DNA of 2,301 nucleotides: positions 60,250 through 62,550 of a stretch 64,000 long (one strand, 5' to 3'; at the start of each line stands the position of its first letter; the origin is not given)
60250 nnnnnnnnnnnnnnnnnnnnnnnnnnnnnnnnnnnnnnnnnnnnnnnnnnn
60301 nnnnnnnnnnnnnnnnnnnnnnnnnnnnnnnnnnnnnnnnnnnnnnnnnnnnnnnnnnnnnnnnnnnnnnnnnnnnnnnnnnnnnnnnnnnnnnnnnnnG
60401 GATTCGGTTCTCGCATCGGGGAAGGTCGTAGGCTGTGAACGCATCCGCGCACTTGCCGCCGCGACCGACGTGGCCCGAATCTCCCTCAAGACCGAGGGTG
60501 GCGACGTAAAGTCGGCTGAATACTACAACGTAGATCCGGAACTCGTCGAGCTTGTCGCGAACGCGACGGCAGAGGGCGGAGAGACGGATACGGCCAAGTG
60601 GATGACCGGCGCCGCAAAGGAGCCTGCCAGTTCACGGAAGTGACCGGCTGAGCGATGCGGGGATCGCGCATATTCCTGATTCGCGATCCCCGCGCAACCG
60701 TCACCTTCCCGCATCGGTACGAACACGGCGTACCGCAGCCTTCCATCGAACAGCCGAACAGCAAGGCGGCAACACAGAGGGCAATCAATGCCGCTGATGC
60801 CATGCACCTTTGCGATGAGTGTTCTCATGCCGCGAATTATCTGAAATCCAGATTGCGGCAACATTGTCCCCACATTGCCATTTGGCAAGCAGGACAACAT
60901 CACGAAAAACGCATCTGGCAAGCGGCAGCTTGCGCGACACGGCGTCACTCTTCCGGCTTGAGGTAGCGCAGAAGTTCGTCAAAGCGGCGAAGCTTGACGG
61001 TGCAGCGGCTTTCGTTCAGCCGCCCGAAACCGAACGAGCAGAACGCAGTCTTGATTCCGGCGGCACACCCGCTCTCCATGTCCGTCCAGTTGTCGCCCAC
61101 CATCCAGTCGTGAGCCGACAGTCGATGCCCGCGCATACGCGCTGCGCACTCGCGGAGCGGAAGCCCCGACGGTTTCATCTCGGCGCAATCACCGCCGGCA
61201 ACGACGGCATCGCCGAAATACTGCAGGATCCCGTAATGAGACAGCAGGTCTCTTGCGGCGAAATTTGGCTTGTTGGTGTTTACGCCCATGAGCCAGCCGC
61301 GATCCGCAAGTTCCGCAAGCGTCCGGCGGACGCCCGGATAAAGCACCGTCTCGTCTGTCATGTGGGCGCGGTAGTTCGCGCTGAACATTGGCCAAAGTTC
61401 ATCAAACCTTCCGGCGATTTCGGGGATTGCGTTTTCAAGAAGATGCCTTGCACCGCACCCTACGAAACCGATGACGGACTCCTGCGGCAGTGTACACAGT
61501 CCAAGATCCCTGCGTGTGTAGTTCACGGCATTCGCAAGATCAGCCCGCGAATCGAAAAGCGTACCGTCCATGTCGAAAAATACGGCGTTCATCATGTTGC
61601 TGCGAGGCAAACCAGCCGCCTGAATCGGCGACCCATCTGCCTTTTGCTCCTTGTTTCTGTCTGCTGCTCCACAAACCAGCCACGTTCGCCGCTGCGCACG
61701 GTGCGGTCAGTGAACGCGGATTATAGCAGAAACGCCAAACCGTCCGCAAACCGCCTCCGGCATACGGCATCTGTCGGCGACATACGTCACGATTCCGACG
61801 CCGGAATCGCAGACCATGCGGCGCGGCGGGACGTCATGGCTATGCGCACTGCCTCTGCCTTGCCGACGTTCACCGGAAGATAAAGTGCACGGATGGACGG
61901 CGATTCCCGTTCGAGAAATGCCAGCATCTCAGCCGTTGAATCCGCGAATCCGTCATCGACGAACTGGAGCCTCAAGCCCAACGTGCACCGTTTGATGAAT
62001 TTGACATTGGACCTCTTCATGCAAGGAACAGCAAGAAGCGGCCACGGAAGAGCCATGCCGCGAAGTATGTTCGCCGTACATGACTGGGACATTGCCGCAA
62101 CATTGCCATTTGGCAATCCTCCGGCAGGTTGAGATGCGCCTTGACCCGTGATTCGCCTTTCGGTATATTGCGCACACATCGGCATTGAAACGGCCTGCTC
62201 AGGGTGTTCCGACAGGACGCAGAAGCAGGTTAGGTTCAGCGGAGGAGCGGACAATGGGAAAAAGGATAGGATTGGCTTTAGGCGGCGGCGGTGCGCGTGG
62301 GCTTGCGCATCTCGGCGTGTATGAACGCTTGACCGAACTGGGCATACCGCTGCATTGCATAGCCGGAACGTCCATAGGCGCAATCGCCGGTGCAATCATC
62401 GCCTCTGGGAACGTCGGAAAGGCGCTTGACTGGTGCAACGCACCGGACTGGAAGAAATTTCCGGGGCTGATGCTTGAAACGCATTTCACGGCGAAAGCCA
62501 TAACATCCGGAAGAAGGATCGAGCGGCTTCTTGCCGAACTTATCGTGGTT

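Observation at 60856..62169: A 16-nt exact repeat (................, ~22 nt with the shared upstream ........) carrying nested TTGCC dyads occurs twice in direct orientation, flanking a HAD gene plus a truncated GT2 remnant; copy B sits at about -66 of a patatin promoter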

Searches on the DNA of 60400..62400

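Call 57: search_rna_families(source=window, start=60400, end=62400, threshold=evalue, max_evalue=1)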
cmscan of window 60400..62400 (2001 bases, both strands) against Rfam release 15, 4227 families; matches with E-value up to 1: 1.
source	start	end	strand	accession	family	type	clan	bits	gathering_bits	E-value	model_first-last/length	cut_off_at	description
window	60633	60713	-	RF03992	mir-6302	Gene; miRNA;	-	23.4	90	0.058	1-79/79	no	mir-6302 microRNA precursor family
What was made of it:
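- On Structured RNA element: Rfam gave only a chance miRNA hit elsewhere, E = 0.058 (call 57).
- Rfam gives no match (call 57).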

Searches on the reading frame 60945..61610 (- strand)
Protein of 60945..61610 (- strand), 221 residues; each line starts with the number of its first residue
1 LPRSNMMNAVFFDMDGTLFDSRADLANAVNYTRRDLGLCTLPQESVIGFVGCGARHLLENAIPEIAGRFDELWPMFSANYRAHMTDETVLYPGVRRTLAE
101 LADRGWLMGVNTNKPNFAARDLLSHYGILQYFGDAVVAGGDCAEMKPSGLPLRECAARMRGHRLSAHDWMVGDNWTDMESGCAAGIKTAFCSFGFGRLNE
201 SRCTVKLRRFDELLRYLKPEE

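Call 13: search_protein_families(library=pfam, proteins=[window:60945-61610:-], max_evalue=0.01)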
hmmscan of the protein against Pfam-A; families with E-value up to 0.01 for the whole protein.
window:60945-61610:- (221 aa): 4 families
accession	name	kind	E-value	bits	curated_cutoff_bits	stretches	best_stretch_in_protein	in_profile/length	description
PF13419.12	HAD_2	-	1.1e-27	97.7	23.8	1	10-189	1-176/178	Haloacid dehalogenase-like hydrolase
PF00702.32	Hydrolase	-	6.9e-21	75.9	26.4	1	7-185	1-191/191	haloacid dehalogenase-like hydrolase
PF12710.13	HAD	-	1.6e-08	35.7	27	1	10-178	1-185/189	haloacid dehalogenase-like hydrolase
PF13242.12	Hydrolase_like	-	2.9e-05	24.3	22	1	146-194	4-51/75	HAD-hyrolase-like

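Call 43: search_protein_families(library=ncbifam, proteins=[window:60948-61595:-], max_evalue=0.00001)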
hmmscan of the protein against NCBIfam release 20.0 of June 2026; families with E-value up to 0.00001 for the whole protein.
window:60948-61595:- (216 aa): 18 families
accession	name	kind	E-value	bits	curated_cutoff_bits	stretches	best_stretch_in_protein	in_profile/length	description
TIGR01449.2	PGP_bact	equivalog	1.8e-40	138.8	180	1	5-209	1-210/213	phosphoglycolate phosphatase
NF009695.0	PRK13222.1-2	equivalog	1e-36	126.5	225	1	3-213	7-223/226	phosphoglycolate phosphatase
NF009697.0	PRK13222.1-4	equivalog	2.8e-26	92.3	327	1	2-211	7-221/232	phosphoglycolate phosphatase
NF009700.0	PRK13226.1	equivalog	6.9e-25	88.1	342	1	3-190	13-198/229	phosphoglycolate phosphatase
NF009694.0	PRK13222.1-1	equivalog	3.9e-20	72.2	415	2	70-191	97-215/252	phosphoglycolate phosphatase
NF009804.0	PRK13288.1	equivalog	3.6e-19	69.1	218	1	2-189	3-184/215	pyrophosphatase PpaX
NF009696.0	PRK13222.1-3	equivalog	6.9e-19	68.4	359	1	2-190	3-190/223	N-acetylmuramic acid 6-phosphate phosphatase MupP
NF009698.0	PRK13223.1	equivalog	8.6e-19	67.7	466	1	4-191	15-205/272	phosphoglycolate phosphatase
TIGR02253.1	CTE7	subfamily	1.3e-12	48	169.75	1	81-185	89-193/221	TIGR02253 family HAD-type hydrolase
TIGR01454.1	AHBA_synth_RP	hypoth_equivalog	3.3e-12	46.5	246.65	1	5-191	1-179/205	AHBA synthesis associated protein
TIGR01662.1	HAD-SF-IIIA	subfamily_domain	1.2e-07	31.9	44.6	0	78-186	19-138/141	HAD-IIIA family hydrolase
NF053830.1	RUBPPhHalo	equivalog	1.4e-07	31.4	330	1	75-187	94-204/234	ribulose-1,5-bisphosphate 5-phosphatase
TIGR02254.1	YjjG_YfnB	equivalog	2.1e-07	30.6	159.9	0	71-188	84-198/223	YjjG family noncanonical pyrimidine nucleotidase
TIGR01422.2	phosphonatase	equivalog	2.7e-07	30.1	220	1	64-183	78-196/251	phosphonoacetaldehyde hydrolase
TIGR01656.1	Histidinol-ppas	subfamily_domain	3.2e-07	30.4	84.15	0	139-183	100-142/149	histidinol-phosphate phosphatase domain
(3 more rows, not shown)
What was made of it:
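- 60945..61595 (-): Intact HAD phosphatase gene (phosphoglycolate-phosphatase-like). Calls 13, 43.
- The best NCBIfam match of the regulator is the heavy-metal (CusR/CopR) subfamily (call 43).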

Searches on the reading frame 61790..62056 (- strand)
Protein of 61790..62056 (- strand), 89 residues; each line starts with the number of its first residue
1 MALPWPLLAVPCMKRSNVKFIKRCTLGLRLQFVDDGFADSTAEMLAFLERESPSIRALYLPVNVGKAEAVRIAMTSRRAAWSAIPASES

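Call 13: search_protein_families(library=pfam, proteins=[window:61790-62056:-], max_evalue=0.01)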
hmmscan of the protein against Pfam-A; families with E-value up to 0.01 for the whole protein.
window:61790-62056:- (89 aa): 1 family
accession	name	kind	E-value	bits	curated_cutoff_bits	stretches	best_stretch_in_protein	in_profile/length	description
PF00535.33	Glycos_transf_2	-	0.00046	20.6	23.3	1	14-74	8-74/168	Glycosyl transferase family 2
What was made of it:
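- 61787..62056 (-): Remnant ORF of 89 codons. It joins the ArnT start codon, about 75 N-terminal GT2 codons and about 15 C-terminal GT2 codons. Pfam GT2 hit of 20.6 bits, below cut-off (call 13).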
